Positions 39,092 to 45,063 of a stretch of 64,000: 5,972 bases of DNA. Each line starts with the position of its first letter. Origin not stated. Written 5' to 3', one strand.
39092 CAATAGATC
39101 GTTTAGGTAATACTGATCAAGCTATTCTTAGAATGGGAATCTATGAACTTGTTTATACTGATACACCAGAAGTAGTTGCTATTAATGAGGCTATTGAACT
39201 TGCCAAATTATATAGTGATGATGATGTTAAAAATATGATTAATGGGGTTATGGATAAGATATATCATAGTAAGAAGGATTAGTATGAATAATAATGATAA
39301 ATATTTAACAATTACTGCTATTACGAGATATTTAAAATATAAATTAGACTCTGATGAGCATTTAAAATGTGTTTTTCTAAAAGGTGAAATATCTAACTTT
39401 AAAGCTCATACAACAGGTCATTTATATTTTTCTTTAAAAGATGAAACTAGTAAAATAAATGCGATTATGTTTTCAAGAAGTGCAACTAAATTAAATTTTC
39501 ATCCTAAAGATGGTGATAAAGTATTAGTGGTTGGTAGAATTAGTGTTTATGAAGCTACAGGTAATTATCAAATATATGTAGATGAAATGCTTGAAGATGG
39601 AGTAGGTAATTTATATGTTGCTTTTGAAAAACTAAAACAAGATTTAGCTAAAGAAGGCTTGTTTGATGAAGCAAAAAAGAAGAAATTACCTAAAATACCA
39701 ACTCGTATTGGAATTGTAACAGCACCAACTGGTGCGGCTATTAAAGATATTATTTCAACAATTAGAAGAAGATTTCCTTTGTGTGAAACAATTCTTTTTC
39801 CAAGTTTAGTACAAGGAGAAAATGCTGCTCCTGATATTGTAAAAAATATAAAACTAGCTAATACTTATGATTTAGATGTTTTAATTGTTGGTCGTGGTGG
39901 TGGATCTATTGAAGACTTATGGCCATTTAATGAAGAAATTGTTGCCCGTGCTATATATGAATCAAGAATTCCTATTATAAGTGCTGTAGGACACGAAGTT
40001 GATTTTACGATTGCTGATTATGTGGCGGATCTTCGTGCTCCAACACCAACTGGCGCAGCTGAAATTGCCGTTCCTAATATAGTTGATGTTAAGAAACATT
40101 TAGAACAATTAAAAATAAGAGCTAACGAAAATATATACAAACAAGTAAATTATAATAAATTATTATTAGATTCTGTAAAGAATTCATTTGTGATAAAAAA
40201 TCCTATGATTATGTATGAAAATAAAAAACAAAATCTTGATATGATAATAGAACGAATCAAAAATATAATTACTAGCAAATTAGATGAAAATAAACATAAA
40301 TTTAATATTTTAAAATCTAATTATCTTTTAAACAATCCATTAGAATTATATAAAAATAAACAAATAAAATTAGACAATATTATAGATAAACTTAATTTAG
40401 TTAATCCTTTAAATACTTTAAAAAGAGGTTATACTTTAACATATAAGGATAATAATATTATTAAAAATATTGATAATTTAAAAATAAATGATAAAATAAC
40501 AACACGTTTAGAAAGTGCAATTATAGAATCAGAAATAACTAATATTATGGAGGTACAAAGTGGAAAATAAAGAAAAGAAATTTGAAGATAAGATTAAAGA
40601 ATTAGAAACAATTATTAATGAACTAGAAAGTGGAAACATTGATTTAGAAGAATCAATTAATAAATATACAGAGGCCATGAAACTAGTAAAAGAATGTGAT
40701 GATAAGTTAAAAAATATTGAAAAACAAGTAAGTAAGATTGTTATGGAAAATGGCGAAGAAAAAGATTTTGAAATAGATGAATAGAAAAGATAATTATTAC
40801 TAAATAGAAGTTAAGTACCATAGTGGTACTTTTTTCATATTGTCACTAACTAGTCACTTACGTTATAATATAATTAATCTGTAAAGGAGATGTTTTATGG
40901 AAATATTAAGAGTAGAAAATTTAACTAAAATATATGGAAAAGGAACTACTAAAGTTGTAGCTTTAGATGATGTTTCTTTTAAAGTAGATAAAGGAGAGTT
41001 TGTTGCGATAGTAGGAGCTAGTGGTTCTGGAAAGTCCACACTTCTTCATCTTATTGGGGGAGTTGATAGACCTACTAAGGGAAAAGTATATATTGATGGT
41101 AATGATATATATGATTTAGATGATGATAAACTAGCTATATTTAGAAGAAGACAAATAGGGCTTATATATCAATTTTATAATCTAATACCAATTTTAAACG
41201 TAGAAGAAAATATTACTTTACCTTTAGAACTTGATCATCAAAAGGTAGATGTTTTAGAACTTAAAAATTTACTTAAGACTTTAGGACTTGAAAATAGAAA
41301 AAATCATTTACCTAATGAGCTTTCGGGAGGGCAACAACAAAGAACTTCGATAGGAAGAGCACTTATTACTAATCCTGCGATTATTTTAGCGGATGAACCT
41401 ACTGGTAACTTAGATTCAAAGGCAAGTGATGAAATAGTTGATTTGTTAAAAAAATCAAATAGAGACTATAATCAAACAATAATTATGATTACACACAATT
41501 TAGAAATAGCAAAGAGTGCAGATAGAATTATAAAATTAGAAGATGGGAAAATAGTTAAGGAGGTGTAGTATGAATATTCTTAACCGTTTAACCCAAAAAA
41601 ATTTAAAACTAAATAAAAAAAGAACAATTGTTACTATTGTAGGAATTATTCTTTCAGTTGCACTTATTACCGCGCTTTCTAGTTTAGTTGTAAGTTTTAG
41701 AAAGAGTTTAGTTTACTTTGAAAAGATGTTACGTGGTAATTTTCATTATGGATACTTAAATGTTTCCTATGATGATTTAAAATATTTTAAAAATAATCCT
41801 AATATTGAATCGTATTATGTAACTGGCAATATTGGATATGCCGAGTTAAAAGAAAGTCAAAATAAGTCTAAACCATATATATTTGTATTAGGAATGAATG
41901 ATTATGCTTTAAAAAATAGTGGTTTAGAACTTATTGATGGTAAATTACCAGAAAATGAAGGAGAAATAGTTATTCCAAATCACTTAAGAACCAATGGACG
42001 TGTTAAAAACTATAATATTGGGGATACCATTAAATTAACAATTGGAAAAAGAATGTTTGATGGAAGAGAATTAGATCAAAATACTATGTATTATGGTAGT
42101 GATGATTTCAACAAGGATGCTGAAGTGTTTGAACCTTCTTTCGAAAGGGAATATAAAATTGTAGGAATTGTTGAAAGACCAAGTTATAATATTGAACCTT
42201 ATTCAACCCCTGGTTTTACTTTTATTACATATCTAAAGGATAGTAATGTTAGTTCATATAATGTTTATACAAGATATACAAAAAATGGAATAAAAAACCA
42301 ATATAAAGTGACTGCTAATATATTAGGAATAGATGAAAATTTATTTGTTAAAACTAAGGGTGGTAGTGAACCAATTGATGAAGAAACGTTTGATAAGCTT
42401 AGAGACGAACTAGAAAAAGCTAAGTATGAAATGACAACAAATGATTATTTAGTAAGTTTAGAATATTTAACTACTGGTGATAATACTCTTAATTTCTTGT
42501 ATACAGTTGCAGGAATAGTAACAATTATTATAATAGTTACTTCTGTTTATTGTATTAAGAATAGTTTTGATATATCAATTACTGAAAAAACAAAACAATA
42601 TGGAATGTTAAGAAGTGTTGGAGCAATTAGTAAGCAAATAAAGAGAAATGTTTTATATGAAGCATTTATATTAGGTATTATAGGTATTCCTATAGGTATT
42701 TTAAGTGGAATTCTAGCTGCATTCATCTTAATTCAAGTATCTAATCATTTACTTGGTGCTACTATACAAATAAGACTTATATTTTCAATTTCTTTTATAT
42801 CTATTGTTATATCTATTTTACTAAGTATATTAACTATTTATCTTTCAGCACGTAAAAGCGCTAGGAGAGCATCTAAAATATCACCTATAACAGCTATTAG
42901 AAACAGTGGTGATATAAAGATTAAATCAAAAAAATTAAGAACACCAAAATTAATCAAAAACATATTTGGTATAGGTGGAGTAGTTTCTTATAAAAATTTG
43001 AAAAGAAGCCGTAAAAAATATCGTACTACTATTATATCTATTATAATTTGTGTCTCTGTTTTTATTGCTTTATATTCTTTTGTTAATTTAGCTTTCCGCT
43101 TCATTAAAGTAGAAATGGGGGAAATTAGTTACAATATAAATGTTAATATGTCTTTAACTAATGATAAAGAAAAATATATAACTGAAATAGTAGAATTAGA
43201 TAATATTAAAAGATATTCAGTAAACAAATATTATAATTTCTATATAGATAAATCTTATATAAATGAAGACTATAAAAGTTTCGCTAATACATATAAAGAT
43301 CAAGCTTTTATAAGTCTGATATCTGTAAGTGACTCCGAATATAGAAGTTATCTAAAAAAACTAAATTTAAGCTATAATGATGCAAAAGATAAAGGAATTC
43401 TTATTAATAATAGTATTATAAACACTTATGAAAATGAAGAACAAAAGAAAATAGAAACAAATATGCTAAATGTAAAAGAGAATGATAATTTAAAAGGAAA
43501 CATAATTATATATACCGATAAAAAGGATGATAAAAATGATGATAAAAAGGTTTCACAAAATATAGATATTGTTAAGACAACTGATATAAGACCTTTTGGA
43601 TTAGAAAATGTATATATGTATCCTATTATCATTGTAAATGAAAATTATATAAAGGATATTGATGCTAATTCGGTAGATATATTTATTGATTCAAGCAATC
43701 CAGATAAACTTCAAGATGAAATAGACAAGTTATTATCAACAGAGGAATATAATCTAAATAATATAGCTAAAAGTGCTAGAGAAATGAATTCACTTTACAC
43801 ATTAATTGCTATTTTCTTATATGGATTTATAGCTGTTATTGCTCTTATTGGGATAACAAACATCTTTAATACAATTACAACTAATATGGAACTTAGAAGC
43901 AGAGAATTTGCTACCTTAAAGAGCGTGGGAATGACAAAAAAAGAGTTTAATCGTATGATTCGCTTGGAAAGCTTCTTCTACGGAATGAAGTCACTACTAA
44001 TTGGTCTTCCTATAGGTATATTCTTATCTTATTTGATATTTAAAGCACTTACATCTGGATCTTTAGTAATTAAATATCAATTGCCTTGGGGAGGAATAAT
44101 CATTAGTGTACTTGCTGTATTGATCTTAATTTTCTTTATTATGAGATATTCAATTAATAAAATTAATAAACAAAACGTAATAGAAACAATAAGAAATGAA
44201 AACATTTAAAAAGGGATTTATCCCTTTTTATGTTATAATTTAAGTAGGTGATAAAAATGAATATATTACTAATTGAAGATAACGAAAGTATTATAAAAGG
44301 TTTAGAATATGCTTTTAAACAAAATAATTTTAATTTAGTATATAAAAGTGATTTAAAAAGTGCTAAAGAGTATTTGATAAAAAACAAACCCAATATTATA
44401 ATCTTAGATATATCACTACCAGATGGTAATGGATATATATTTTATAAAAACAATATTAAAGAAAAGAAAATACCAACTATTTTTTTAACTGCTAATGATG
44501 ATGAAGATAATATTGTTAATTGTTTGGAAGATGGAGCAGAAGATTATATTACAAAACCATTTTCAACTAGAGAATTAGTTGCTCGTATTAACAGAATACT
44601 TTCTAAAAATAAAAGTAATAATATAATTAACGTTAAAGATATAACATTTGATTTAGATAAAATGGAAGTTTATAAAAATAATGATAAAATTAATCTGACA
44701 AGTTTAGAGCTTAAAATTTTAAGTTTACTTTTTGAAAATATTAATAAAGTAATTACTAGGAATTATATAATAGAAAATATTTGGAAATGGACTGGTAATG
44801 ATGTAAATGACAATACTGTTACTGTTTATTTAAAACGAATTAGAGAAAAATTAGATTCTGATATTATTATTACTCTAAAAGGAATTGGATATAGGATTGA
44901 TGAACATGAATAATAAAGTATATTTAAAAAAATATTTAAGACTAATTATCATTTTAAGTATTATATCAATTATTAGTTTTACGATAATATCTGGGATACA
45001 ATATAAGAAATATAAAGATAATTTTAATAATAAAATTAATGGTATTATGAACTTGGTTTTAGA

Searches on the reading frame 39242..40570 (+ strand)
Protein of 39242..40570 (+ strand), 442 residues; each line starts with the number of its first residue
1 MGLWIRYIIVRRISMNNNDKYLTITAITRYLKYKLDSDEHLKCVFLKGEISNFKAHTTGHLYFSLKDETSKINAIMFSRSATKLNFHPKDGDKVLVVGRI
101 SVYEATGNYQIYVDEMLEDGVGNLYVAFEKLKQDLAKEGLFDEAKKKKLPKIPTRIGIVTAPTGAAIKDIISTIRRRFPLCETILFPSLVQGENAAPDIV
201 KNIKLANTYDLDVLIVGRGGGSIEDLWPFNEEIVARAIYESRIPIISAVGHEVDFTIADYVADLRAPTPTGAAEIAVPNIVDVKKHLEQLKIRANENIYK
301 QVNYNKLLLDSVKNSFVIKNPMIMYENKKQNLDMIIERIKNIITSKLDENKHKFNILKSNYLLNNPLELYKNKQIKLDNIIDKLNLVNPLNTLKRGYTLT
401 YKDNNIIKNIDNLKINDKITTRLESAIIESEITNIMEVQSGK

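Call 27: search_protein_families(library=pfam, proteins=[window:39242-40570:+], max_evalue=0.0001)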
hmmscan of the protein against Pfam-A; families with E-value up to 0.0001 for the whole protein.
window:39242-40570:+ (442 aa): 3 families
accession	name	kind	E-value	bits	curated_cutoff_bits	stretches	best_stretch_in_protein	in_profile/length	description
PF02601.20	Exonuc_VII_L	-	1.1e-94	317.9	35.9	1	140-429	1-313/315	Exonuclease VII, large subunit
PF13742.12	tRNA_anti_2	-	3.1e-29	101.5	27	1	22-116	1-94/95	OB-fold nucleic acid binding domain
PF01336.31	tRNA_anti-codon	-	3.3e-12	46.6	27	1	45-116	2-72/75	OB-fold nucleic acid binding domain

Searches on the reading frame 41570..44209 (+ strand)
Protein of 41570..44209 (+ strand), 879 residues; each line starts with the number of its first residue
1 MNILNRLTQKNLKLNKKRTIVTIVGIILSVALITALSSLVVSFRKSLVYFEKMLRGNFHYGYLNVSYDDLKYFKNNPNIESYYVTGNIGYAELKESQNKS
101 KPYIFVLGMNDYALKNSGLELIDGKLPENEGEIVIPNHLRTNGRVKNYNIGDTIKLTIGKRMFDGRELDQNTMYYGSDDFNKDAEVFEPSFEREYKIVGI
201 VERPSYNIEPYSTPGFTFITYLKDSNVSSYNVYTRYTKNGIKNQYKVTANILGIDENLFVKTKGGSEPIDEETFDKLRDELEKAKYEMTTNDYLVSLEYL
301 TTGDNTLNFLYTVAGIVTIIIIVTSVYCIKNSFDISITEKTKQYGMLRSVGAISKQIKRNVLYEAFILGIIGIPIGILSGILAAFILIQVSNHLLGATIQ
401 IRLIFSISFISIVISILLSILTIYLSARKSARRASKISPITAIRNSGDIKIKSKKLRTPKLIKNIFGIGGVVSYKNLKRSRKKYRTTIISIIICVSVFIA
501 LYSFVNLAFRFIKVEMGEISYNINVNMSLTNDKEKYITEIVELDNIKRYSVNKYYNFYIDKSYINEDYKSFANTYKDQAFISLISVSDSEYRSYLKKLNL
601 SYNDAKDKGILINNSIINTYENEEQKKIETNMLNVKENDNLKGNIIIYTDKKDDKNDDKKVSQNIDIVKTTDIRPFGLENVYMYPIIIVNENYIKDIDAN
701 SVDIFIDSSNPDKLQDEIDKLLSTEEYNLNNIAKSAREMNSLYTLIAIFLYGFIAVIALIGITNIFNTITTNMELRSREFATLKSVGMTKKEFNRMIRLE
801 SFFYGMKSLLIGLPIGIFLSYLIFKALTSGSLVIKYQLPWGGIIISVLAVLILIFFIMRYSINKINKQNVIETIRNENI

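Call 27: search_protein_families(library=pfam, proteins=[window:41570-44209:+], max_evalue=0.0001)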
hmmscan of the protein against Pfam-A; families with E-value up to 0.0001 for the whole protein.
window:41570-44209:+ (879 aa): 2 families
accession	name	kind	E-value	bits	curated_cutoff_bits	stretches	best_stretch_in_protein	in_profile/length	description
PF02687.27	FtsX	-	4.7e-35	120.7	25.5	2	753-870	3-120/120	FtsX-like permease C-terminal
PF12704.14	MacB_PCD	-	1.6e-07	32.3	27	1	19-205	1-158/207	MacB-like periplasmic core domain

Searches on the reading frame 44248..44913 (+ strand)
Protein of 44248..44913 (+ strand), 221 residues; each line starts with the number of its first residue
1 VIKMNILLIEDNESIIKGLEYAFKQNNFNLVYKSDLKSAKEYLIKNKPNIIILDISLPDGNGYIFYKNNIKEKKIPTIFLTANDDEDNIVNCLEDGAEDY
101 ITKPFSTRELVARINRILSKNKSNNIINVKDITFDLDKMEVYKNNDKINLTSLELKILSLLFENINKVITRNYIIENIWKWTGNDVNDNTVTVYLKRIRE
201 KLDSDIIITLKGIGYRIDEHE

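Call 27: search_protein_families(library=pfam, proteins=[window:44248-44913:+], max_evalue=0.0001)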
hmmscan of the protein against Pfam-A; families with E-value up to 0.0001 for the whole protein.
window:44248-44913:+ (221 aa): 2 families
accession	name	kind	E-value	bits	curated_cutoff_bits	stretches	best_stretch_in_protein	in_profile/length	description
PF00072.30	Response_reg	-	3.4e-23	82.4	30.2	1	6-115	1-111/111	Response regulator receiver domain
PF00486.34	Trans_reg_C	-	1.4e-18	67.1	26.2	1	146-217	2-77/77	Transcriptional regulatory protein, C terminal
